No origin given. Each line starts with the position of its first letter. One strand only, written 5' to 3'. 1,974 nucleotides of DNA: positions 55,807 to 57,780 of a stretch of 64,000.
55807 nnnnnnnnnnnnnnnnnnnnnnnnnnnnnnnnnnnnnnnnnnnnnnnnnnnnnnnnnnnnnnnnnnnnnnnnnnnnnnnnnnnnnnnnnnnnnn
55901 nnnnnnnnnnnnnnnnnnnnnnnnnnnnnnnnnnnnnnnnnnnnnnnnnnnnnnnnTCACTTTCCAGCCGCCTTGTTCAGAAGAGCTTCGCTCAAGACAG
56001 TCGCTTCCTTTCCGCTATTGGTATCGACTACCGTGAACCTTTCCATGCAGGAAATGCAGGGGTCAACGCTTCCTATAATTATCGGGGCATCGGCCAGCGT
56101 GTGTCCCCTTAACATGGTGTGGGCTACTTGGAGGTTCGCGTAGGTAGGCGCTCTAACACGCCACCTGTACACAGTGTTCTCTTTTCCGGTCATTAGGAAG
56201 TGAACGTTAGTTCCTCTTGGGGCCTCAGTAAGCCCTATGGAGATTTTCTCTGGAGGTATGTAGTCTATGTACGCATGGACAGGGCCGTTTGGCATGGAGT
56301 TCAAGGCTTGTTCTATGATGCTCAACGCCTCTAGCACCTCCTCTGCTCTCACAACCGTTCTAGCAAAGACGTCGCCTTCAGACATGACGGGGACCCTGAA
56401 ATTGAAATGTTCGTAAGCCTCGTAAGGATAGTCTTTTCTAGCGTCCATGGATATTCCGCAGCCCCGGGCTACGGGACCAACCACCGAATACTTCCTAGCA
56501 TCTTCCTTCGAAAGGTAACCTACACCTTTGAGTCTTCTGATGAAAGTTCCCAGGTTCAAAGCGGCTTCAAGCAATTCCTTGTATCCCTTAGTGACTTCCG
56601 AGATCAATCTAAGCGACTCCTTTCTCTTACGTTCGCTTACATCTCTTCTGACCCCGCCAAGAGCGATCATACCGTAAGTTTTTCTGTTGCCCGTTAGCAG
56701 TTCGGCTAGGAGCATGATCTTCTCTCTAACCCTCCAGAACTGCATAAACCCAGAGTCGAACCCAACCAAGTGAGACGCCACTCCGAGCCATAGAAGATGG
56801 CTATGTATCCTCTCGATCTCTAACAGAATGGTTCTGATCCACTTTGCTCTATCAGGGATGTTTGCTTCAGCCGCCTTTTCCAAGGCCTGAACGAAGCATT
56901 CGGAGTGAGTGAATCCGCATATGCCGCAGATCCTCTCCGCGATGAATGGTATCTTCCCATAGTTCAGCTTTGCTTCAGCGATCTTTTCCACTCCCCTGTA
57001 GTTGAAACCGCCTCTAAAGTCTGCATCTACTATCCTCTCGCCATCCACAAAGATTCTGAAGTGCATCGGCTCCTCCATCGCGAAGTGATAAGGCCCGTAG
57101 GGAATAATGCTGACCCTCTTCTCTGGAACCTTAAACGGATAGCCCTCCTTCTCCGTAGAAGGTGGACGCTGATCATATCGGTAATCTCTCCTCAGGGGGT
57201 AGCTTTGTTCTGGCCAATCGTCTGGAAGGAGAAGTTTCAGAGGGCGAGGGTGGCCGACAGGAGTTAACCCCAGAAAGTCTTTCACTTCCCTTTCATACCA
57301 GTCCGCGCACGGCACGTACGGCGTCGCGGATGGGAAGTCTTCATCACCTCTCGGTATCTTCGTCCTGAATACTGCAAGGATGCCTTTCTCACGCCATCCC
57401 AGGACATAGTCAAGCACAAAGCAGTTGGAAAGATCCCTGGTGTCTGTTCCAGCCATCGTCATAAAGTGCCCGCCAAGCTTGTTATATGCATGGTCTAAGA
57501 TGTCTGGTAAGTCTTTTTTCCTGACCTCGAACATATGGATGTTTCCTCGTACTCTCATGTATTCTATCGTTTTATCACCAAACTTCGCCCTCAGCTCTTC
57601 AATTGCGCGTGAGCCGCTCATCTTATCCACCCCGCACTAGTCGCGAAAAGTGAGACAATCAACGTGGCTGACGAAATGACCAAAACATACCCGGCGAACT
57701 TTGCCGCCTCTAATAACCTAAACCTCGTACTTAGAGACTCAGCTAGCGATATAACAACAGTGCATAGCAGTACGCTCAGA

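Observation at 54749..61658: FHL-type (hycBCDEFG-order) group-4 [NiFe] hydrogenase operon preceded by a GltD-like NAD(P)H oxidoreductase instead of formate dehydrogenase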

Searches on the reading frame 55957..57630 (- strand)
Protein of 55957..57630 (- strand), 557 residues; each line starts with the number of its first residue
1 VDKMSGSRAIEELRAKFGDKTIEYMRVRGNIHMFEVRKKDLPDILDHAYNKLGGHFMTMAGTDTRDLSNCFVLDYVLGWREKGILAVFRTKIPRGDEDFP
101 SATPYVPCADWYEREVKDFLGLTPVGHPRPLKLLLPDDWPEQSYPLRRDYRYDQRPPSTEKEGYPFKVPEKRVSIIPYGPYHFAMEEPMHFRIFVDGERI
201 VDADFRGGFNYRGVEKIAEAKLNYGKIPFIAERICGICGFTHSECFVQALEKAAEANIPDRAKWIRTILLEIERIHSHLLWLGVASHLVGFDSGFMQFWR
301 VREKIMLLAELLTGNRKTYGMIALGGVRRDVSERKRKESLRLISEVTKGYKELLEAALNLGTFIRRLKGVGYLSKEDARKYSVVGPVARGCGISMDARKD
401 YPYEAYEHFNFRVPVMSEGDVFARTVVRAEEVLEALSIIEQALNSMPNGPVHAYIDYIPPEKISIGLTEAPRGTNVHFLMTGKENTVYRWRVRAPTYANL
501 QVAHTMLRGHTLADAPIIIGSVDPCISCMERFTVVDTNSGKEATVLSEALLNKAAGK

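Call 3: search_protein_families(library=pfam, proteins=[window:55957-57630:-], max_evalue=0.01)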
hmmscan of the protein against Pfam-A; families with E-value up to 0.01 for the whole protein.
window:55957-57630:- (557 aa): 3 families
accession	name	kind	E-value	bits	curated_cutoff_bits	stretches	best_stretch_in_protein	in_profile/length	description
PF00346.24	Complex1_49kDa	-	9.4e-66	222.1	24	2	289-454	2-167/271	Respiratory-chain NADH dehydrogenase, 49 Kd subunit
PF00329.25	Complex1_30kDa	-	8.7e-22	78.4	22.5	1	35-154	2-122/124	Respiratory-chain NADH dehydrogenase, 30 Kd subunit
PF00374.24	NiFeSe_Hases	-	4.7e-14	52.6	25.8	1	212-281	1-69/508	Nickel-dependent hydrogenase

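Call 5: search_protein_families(library=ncbifam, proteins=[window:55957-57630:-], max_evalue=0.001)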
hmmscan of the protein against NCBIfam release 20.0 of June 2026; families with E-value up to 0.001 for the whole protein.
window:55957-57630:- (557 aa): 25 families
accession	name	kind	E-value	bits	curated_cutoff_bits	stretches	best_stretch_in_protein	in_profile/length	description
NF004739.1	PRK06075.1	equivalog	2.1e-84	283.5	360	2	176-461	3-288/384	NADH-quinone oxidoreductase subunit D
NF009808.0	PRK13292.1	equivalog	3e-82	276.8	1156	2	9-450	227-683/791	NADH-quinone oxidoreductase subunit B/C/D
NF008728.0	PRK11742.1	equivalog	1.9e-74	251.1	840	2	7-456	22-496/598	NADH-quinone oxidoreductase subunit C/D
NF040602.1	F420_dehyd_FpoD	exception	1.9e-74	250.9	600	1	175-531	9-372/372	F420H2 dehydrogenase subunit FpoD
TIGR01962.1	NuoD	equivalog_domain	1.3e-71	241.6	459.35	2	175-455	4-283/386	NADH dehydrogenase (quinone) subunit D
NF008974.0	PRK12322.1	equivalog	8.6e-69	232.2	522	1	177-526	10-361/366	NADH-quinone oxidoreductase subunit D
NF005649.0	PRK07415.1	equivalog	9.3e-60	202.7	583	2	175-452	12-289/394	NAD(P)H-quinone oxidoreductase subunit H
TIGR03295.1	frhA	equivalog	2.9e-26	92.4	392.5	2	208-358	37-193/412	coenzyme F420 hydrogenase subunit alpha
NF045518.1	H2_NiFeSe_large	exception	2.4e-18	66.2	780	2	189-281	16-106/485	NiFeSe hydrogenase large subunit HysA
NF033181.1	NiFeSe_hydrog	equivalog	6e-18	65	600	2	191-281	18-106/507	nickel-dependent hydrogenase large subunit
NF004737.0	PRK06074.2-4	equivalog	1.7e-11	44.3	144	1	32-154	14-128/150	NADH-quinone oxidoreductase subunit C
NF007778.0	PRK10467.1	equivalog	4.6e-11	41.7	969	1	200-282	27-108/567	hydrogenase 2 large subunit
TIGR01961.1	NuoC_fam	subfamily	5.5e-11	43.1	122.45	1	56-152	27-120/122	NADH (or F420H2) dehydrogenase, subunit C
NF005832.0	PRK07735.1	equivalog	1.2e-10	41.2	431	1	80-153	356-427/430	NADH-quinone oxidoreductase subunit C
NF005856.0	PRK07785.1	equivalog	6.1e-10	39.3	224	1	90-150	164-222/246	NADH-quinone oxidoreductase subunit C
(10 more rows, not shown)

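Call 6: search_solved_structures(query=window:55957-57630:-, max_evalue=1e-10)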
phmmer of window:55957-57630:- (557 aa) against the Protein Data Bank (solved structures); distinct sequences matched with E-value up to 1e-10: 68 (the best 60 are shown).
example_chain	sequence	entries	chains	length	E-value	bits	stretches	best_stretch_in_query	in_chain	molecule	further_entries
7z0s_E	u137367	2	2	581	8.5e-142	476.6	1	36-545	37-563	Formate hydrogenlyase subunit 5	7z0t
6cfw_L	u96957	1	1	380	1.4e-76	261.4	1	176-531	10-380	Membrane-bound hydrogenase subunit alpha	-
7q5y_B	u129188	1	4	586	7.1e-59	202.9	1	168-453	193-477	NADH-quinone oxidoreductase subunit C/D 2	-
7p61_C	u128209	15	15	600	2.6e-56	194.4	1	87-456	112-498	NADH-quinone oxidoreductase subunit C/D | NADH-quinone oxidoreductase subunit CD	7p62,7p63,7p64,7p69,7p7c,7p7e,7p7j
7awt_D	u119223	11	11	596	5.8e-56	193.3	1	87-456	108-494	NADH-quinone oxidoreductase subunit C/D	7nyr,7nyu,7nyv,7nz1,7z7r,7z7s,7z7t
9taj_C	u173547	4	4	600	6e-56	193.2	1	87-456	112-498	NADH-quinone oxidoreductase subunit C/D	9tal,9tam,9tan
6hum_H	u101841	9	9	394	7.9e-55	189.5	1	174-451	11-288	NAD(P)H-quinone oxidoreductase subunit H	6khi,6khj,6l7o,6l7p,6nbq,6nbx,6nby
7eu3_H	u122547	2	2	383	5.3e-51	176.9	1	175-451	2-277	NAD(P)H-quinone oxidoreductase subunit H, chloroplastic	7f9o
7zm7_C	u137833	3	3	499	4.4e-50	173.9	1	175-480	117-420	NADH-ubiquinone oxidoreductase 49 kDa subunit-like protein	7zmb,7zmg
7wfg_H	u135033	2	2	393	4e-49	170.7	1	170-451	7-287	NAD(P)H-quinone oxidoreductase subunit H, chloroplastic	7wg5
9grx_H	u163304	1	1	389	2.1e-48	168.3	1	171-451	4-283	NAD(P)H-quinone oxidoreductase subunit H, chloroplastic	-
8ba0_D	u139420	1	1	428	2.7e-47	164.7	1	174-456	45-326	Complex I-49kD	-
8b9z_D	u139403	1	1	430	2.8e-47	164.6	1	174-456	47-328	Complex I-49kD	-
8esw_S2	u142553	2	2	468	4e-47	164.1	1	174-456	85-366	Complex I-49kD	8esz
6u8y_L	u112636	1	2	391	2.3e-46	161.6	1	172-527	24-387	NADH dehydrogenase subunit D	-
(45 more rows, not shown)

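Call 17: find_homologous_proteins(query=window:55957-57630:-, max_evalue=1e-30)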
Query window:55957-57630:- (557 aa): 6370 proteins with E <= 1e-30 among 8000 candidates; the best 120 are listed.
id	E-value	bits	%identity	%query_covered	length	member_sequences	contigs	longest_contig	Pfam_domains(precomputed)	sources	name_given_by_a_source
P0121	0.0e+0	1291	100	99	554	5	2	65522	PF00374.25,PF00329.26,PF00346.25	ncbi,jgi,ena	-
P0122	0.0e+0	1024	79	99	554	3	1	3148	PF00374.25,PF00329.26,PF00346.25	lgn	-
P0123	1.2e-289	980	76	99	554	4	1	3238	PF00374.25,PF00329.26,PF00346.25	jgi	-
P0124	2.9e-286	968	74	99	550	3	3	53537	PF00374.25,PF00329.26,PF00346.25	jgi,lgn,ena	-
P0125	9.9e-250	848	65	97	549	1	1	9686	PF00374.25,PF00329.26,PF00346.25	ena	-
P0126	1.2e-248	844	65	97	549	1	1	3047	PF00374.25,PF00329.26,PF00346.25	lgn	-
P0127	6.3e-246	835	64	98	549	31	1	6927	PF00374.25,PF00329.26,PF00346.25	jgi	-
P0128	6.9e-235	799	63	97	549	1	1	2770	PF00374.25,PF00329.26,PF00346.25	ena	-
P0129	2.1e-229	781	60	97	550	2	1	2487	PF00374.25,PF00329.26,PF00346.25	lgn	-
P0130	3.3e-228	777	60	97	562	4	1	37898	PF00374.25,PF00329.26,PF00346.25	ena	-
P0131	2.6e-227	774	63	92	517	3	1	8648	PF00374.25,PF00329.26,PF00346.25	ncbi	-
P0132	4.7e-227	773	60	97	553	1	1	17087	PF00374.25,PF00329.26,PF00346.25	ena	-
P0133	3.6e-223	760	59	96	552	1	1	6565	PF00374.25,PF00329.26,PF00346.25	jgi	jgi:hydrogenase-4 component G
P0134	1.2e-222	758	61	93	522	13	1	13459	PF00374.25,PF00329.26,PF00346.25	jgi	-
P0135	1.3e-221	755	59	97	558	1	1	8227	PF00374.25,PF00329.26,PF00346.25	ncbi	-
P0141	5.8e-219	746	56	97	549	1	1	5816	PF00374.25,PF00329.26,PF00346.25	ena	-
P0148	4.0e-180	618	50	98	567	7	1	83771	PF00374.25,PF00329.26,PF00346.25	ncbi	-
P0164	1.8e-172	593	51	94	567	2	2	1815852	PF00374.25,PF00329.26,PF00346.25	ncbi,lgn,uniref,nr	ncbi:hydrogenase large subunit [Thermofilum pendens]|uniref:NADH dehydrogenase (Ubiquinone), 30 kDa 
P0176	8.1e-170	584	50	96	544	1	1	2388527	PF00374.25,PF00329.26,PF00346.25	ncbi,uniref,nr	ncbi:hydrogenase large subunit [Thermococcus barophilus]|uniref:Membrane bound subgroup 4b [NiFe]-hy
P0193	5.1e-167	575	48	96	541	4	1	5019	PF00374.25,PF00329.26,PF00346.25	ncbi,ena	-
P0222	1.2e-163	564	48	93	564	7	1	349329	PF00374.25,PF00329.26,PF00346.25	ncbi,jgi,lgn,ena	-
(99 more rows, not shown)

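Call 56: find_encoding_contigs(protein=P0141, flank=8000, max_places=1)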
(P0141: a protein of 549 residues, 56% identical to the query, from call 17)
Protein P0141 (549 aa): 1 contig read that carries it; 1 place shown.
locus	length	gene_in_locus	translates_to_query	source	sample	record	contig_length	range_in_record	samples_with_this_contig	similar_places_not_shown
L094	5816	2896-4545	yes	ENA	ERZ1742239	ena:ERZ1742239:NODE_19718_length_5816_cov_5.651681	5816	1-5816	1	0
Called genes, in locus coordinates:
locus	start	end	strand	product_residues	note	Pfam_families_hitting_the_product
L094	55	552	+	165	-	PF00037:Fer4 (faint), PF13187:Fer4_9 (faint), PF13237:Fer4_10 (faint), PF25160:LdpA_Fe-S-bd (faint), PF13247:Fer4_11, PF14697:Fer4_21 (weak), PF12838:Fer4_7 (weak), PF12797:Fer4_2 (weak), +1 more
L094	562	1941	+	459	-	-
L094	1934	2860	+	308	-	PF00146:NADHdh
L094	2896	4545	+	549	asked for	PF00329:Complex1_30kDa, PF00374:NiFeSe_Hases, PF00346:Complex1_49kDa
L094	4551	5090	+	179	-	PF12797:Fer4_2 (weak), PF00037:Fer4 (weak), PF12837:Fer4_6 (weak), PF13237:Fer4_10, PF14697:Fer4_21, PF12838:Fer4_7, PF13187:Fer4_9, PF00037:Fer4, +4 more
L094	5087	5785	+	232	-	PF01058:Oxidored_q6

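Call 57: find_encoding_contigs(protein=P0148, flank=10000, max_places=1)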
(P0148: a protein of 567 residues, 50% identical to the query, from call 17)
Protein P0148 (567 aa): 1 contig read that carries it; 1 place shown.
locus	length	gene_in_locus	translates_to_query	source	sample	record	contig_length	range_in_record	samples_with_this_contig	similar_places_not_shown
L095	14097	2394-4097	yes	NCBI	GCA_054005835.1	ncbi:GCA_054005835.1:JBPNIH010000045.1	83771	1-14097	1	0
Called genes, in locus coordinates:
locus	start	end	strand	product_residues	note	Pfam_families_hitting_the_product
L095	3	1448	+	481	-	?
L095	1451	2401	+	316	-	PF00146:NADHdh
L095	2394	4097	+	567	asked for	PF00329:Complex1_30kDa, PF00374:NiFeSe_Hases, PF00346:Complex1_49kDa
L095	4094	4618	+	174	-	PF12797:Fer4_2 (weak), PF12837:Fer4_6 (weak), PF13237:Fer4_10 (weak), PF00037:Fer4, PF14697:Fer4_21, PF12838:Fer4_7, PF13187:Fer4_9, PF00037:Fer4, +5 more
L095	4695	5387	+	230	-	PF01058:Oxidored_q6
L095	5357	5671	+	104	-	-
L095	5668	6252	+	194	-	PF12804:NTP_transf_3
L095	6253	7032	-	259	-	PF06157:DUF973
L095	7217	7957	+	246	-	PF02146:SIR2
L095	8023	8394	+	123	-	-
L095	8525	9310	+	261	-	PF00005:ABC_tran, PF13304:AAA_21 (weak)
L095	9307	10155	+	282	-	-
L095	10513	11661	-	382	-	PF00890:FAD_binding_2, PF01266:DAO, PF01494:FAD_binding_3 (faint), PF03486:HI0933_like (faint), PF07992:Pyr_redox_2 (faint), PF13450:NAD_binding_8 (weak)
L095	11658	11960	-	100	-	PF17806:SO_alpha_A3, PF04324:Fer2_BFD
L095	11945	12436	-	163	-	PF12837:Fer4_6 (faint), PF13183:Fer4_8 (faint), PF14697:Fer4_21 (weak), PF13187:Fer4_9, PF13237:Fer4_10 (weak), PF12838:Fer4_7, PF00037:Fer4 (weak), PF12797:Fer4_2 (weak)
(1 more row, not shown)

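Call 58: find_encoding_contigs(protein=P0164, flank=10000, max_places=1)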
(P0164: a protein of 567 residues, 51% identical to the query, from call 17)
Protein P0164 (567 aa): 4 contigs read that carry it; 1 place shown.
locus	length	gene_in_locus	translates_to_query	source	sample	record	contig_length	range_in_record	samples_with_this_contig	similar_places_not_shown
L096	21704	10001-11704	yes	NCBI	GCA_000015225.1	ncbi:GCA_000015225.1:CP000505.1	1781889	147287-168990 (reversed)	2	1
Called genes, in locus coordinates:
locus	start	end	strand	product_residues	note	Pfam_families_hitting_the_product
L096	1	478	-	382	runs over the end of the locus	PF01226:Form_Nir_trans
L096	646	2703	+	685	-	PF04879:Molybdop_Fe4S4, PF00384:Molybdopterin, PF01568:Molydop_binding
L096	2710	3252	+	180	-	PF13484:Fer4_16 (faint), PF13237:Fer4_10 (weak), PF13247:Fer4_11, PF12838:Fer4_7, PF13187:Fer4_9 (weak), PF00037:Fer4 (weak), PF12797:Fer4_2 (weak), PF12837:Fer4_6 (weak), +3 more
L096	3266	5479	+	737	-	PF00361:Proton_antipo_M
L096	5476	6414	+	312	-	PF00146:NADHdh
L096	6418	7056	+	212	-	PF00420:Oxidored_q2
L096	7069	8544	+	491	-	PF00662:Proton_antipo_N (weak), PF00361:Proton_antipo_M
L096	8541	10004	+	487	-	PF00662:Proton_antipo_N (weak), PF00361:Proton_antipo_M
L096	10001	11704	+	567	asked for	PF00329:Complex1_30kDa, PF00374:NiFeSe_Hases, PF00346:Complex1_49kDa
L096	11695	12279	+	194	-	PF12838:Fer4_7 (weak), PF00037:Fer4, PF12797:Fer4_2 (weak), PF12837:Fer4_6 (weak), PF13237:Fer4_10 (weak), PF14697:Fer4_21 (weak), PF12838:Fer4_7, PF13187:Fer4_9 (weak), +4 more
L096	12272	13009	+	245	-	PF01058:Oxidored_q6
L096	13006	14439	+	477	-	PF00361:Proton_antipo_M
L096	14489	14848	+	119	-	-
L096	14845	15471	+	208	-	PF12804:NTP_transf_3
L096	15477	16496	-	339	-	PF05343:Peptidase_M42, PF01546:Peptidase_M20, PF04389:Peptidase_M28 (weak)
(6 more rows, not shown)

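Call 77: find_encoding_contigs(protein=P0176, flank=10000, max_places=1)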
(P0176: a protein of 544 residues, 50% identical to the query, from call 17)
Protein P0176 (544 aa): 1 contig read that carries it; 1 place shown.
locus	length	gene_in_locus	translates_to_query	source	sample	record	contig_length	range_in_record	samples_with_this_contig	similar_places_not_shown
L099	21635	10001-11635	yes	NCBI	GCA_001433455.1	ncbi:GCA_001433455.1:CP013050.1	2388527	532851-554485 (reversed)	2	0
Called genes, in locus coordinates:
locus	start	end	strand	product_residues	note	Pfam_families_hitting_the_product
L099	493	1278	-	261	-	PF01058:Oxidored_q6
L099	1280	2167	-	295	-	PF00970:FAD_binding_6, PF00175:NAD_binding_1, PF10418:DHODB_Fe-S_bind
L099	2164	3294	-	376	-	PF12838:Fer4_7 (faint), PF13187:Fer4_9 (faint), PF13534:Fer4_17 (faint), PF12797:Fer4_2 (faint), PF13237:Fer4_10 (faint), PF25160:LdpA_Fe-S-bd (faint), PF13183:Fer4_8 (weak), PF17179:Fer4_22, +1 more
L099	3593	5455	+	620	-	PF00384:Molybdopterin, PF01568:Molydop_binding (weak)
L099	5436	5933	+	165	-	PF00037:Fer4 (faint), PF12797:Fer4_2 (weak), PF12837:Fer4_6 (faint), PF14697:Fer4_21 (faint), PF25160:LdpA_Fe-S-bd (faint), PF13247:Fer4_11, PF13237:Fer4_10 (weak), PF12838:Fer4_7 (weak), +3 more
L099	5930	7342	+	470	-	PF00361:Proton_antipo_M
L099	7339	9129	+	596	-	PF00662:Proton_antipo_N (weak), PF00361:Proton_antipo_M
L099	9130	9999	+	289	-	PF00146:NADHdh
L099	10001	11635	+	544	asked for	PF00329:Complex1_30kDa, PF00374:NiFeSe_Hases, PF00346:Complex1_49kDa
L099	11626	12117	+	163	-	PF12797:Fer4_2 (weak), PF12837:Fer4_6 (weak), PF00037:Fer4 (weak), PF13237:Fer4_10, PF14697:Fer4_21, PF12838:Fer4_7, PF13187:Fer4_9, PF00037:Fer4 (weak), +7 more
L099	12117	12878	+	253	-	PF01058:Oxidored_q6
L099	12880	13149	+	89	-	PF04066:MrpF_PhaF (weak)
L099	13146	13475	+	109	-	PF03334:PhaG_MnhG_YufB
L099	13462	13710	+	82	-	PF13244:MbhD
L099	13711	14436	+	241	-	PF20501:MbhE (weak), PF04039:MnhB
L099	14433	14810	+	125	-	PF00420:Oxidored_q2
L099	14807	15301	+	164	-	PF01899:MNHE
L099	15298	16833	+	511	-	PF00662:Proton_antipo_N, PF00361:Proton_antipo_M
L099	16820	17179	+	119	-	-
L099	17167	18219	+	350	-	PF00070:Pyr_redox (faint), PF00743:FMO-like (faint), PF01262:AlaDh_PNT_C (faint), PF01266:DAO (faint), PF07992:Pyr_redox_2, PF13450:NAD_binding_8, PF13738:Pyr_redox_3 (weak)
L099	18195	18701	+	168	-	PF13484:Fer4_16 (faint), PF14697:Fer4_21 (faint), PF00037:Fer4 (faint), PF13237:Fer4_10 (weak), PF13247:Fer4_11, PF12838:Fer4_7, PF25160:LdpA_Fe-S-bd (weak), PF12837:Fer4_6 (weak), +1 more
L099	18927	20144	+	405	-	PF00465:Fe-ADH, PF13685:Fe-ADH_2 (weak), PF25137:ADH_Fe_C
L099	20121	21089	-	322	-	PF00155:Aminotran_1_2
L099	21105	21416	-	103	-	PF18765:Polbeta, PF01909:NTP_transf_2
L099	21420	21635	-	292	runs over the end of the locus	PF03186:CobD_Cbib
